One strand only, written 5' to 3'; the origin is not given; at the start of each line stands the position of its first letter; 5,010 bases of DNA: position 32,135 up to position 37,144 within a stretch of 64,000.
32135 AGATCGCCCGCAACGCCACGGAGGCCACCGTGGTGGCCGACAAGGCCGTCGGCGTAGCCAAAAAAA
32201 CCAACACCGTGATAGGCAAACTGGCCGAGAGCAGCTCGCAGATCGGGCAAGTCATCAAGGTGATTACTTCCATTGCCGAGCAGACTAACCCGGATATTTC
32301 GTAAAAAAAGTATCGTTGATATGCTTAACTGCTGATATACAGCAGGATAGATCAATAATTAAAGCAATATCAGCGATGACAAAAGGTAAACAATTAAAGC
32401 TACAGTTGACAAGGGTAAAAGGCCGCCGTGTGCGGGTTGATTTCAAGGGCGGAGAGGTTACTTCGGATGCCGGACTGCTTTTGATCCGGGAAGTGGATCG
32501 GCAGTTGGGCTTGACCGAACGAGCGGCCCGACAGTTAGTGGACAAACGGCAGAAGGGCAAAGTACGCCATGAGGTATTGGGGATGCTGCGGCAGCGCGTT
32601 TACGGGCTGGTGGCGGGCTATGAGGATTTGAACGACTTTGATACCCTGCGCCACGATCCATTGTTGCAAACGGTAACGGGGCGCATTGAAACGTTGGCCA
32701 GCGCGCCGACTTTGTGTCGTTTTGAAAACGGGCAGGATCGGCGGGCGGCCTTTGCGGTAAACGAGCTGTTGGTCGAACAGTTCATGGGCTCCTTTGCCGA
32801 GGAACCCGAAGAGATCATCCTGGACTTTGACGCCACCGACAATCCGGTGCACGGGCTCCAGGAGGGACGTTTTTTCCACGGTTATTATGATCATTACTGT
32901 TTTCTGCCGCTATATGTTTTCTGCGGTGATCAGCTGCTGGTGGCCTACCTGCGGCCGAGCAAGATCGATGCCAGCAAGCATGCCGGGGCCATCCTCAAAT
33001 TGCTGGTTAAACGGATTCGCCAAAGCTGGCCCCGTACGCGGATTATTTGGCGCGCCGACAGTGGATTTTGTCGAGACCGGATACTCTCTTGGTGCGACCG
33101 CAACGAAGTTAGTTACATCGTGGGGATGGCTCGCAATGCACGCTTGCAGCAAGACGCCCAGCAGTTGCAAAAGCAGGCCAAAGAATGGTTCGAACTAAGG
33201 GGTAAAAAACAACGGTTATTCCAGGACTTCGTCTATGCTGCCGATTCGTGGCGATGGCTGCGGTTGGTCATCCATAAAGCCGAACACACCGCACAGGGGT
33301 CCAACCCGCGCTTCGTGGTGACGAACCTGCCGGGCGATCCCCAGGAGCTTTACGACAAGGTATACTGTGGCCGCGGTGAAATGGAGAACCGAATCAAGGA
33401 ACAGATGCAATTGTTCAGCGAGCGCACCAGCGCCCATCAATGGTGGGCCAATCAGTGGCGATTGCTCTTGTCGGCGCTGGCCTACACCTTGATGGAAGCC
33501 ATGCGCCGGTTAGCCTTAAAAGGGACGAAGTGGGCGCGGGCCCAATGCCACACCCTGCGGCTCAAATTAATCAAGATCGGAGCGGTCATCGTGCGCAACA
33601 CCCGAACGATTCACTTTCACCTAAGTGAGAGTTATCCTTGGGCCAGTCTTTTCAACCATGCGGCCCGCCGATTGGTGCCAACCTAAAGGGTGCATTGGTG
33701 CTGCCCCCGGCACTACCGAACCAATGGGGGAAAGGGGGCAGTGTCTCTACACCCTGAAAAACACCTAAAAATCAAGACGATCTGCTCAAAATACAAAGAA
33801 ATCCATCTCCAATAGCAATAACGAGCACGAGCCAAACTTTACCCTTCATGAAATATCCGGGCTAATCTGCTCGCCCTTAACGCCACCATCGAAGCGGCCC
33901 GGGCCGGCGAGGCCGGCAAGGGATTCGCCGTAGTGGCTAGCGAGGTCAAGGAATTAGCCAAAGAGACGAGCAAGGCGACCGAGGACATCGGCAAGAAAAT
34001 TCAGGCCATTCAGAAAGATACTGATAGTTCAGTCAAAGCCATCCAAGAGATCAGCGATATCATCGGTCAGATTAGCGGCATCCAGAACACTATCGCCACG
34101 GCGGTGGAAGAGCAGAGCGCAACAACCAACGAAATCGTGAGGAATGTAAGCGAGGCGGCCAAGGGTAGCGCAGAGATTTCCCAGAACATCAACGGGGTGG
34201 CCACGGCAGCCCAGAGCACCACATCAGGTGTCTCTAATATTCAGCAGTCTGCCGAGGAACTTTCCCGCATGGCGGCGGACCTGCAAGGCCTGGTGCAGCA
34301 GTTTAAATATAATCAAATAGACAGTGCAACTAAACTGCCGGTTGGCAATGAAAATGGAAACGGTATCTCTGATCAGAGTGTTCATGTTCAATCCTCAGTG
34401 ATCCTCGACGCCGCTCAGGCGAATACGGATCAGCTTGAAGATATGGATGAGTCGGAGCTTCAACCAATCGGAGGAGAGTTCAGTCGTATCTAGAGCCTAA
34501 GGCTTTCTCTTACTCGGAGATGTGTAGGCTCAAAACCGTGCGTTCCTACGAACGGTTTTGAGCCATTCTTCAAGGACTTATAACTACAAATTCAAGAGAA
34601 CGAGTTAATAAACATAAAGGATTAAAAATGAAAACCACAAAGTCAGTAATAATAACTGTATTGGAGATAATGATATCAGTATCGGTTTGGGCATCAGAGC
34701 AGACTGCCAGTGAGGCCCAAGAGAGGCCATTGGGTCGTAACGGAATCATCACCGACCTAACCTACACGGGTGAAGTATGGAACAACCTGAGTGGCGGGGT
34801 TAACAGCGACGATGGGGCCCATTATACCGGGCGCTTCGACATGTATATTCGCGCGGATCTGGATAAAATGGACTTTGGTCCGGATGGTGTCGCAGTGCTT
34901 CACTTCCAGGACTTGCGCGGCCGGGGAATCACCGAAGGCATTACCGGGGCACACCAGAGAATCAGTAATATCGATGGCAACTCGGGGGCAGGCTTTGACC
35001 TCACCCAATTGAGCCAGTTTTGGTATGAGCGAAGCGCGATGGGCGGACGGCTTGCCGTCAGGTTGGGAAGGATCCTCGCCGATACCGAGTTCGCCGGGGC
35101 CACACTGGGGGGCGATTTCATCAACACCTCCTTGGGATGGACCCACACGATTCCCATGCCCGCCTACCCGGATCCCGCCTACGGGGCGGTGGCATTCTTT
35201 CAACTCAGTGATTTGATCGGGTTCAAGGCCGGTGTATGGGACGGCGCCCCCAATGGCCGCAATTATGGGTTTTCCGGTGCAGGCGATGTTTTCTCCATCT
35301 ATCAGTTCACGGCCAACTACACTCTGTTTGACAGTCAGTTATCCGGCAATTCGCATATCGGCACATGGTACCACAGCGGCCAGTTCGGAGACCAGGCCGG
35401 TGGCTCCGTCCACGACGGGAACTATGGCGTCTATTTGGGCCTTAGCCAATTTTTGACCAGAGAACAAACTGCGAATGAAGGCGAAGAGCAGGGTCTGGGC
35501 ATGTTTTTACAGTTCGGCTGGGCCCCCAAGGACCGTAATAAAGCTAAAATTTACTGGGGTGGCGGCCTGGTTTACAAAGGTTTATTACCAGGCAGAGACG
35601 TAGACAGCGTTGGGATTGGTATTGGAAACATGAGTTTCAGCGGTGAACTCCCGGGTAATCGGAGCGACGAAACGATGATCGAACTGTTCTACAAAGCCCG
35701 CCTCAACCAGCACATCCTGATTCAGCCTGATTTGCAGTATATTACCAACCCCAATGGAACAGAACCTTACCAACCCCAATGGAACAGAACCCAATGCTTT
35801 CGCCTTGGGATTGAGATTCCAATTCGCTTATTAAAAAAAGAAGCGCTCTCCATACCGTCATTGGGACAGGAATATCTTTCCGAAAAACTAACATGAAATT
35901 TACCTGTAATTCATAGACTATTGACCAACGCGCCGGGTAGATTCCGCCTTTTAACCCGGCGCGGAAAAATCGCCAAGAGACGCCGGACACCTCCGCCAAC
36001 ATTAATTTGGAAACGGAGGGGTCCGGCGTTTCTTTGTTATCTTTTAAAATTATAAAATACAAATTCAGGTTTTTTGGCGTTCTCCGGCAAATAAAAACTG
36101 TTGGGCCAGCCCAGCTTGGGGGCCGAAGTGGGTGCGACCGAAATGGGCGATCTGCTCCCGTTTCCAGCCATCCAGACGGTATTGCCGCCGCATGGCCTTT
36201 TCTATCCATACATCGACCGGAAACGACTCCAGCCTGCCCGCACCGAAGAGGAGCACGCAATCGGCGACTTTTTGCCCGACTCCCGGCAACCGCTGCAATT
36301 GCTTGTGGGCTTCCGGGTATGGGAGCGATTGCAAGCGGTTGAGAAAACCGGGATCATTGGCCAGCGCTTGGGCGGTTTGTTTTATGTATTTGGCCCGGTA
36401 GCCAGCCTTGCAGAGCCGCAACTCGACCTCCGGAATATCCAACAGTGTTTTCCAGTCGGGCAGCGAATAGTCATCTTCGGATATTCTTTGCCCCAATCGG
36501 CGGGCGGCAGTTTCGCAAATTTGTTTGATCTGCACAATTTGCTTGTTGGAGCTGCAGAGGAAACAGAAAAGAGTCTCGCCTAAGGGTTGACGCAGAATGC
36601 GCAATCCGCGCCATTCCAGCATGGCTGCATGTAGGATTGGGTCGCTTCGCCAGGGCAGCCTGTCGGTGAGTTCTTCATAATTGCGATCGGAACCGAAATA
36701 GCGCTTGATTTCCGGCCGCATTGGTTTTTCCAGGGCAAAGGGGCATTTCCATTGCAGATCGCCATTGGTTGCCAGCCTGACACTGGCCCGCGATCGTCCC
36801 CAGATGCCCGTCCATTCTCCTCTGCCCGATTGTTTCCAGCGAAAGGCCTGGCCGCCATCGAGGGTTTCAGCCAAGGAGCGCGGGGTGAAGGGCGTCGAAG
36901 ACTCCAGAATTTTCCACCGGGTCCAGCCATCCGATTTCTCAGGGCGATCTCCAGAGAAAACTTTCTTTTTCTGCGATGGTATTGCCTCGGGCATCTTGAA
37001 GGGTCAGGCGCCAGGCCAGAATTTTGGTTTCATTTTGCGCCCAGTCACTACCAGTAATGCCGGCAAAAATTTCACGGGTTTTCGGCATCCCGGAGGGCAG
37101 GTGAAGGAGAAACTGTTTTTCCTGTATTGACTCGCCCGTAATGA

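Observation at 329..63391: Short perfect tandem duplications (2-30 bp) recur throughout the window and account for several gene disruptions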

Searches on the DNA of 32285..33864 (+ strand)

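Call 11: search_dna_similar(query=window:32285-33864:+, collection=plasmids, mode=near, max_rows=30)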
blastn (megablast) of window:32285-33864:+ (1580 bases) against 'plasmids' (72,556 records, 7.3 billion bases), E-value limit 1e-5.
No match.

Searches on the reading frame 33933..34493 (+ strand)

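Call 35: search_protein_families(library=pfam, proteins=[window:33933-34493:+])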
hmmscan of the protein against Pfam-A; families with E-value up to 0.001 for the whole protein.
window:33933-34493:+ (186 aa): 1 family
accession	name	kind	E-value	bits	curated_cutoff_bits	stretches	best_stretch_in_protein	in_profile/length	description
PF00015.26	MCPsignal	-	9.7e-08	32.5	34.6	1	2-39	74-111/172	Methyl-accepting chemotaxis protein (MCP) signalling domain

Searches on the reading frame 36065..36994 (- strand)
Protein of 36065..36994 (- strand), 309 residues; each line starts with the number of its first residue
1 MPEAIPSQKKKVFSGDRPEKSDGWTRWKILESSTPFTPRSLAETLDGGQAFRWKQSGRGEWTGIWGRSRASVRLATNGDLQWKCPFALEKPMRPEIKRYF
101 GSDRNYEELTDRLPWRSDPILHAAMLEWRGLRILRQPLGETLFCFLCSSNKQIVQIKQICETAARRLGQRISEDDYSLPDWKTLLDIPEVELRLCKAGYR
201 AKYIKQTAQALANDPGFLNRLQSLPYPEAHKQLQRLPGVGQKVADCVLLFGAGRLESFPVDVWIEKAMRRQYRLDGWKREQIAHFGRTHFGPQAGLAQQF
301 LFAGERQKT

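Call 34: search_protein_families(library=pfam, proteins=[window:36065-36994:-])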
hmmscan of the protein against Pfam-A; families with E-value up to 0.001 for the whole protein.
window:36065-36994:- (309 aa): 3 families
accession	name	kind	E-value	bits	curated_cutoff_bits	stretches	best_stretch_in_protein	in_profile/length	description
PF07934.18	OGG_N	-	7.4e-13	49.1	23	1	40-142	10-115/115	8-oxoguanine DNA glycosylase, N-terminal domain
PF00730.31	HhH-GPD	-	2e-09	38.2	26.2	1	145-281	3-97/108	HhH-GPD superfamily base excision DNA repair protein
PF00633.29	HHH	-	0.00063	19.9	24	0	231-250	11-30/30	Helix-hairpin-helix motif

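Call 43: search_protein_families(library=ncbifam, proteins=[window:36065-36994:-], max_evalue=0.01)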
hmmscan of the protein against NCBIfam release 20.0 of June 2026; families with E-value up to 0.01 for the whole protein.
window:36065-36994:- (309 aa): 4 families
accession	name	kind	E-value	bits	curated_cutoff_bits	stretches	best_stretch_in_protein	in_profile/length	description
TIGR00588.1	ogg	subfamily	1.9e-44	152.1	397.85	1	40-307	16-306/310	8-oxoguanine DNA-glycosylase (ogg)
NF053634.1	MonDNAglycDR2438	equivalog_domain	3.2e-06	26.9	400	1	199-270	74-146/219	monofunctional DNA glycosylase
TIGR01083.1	nth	equivalog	0.0031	17.2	211.7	1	226-271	102-146/192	endonuclease III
NF008132.0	PRK10880.1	equivalog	0.005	16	427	1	221-279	100-157/351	A/G-specific adenine glycosylase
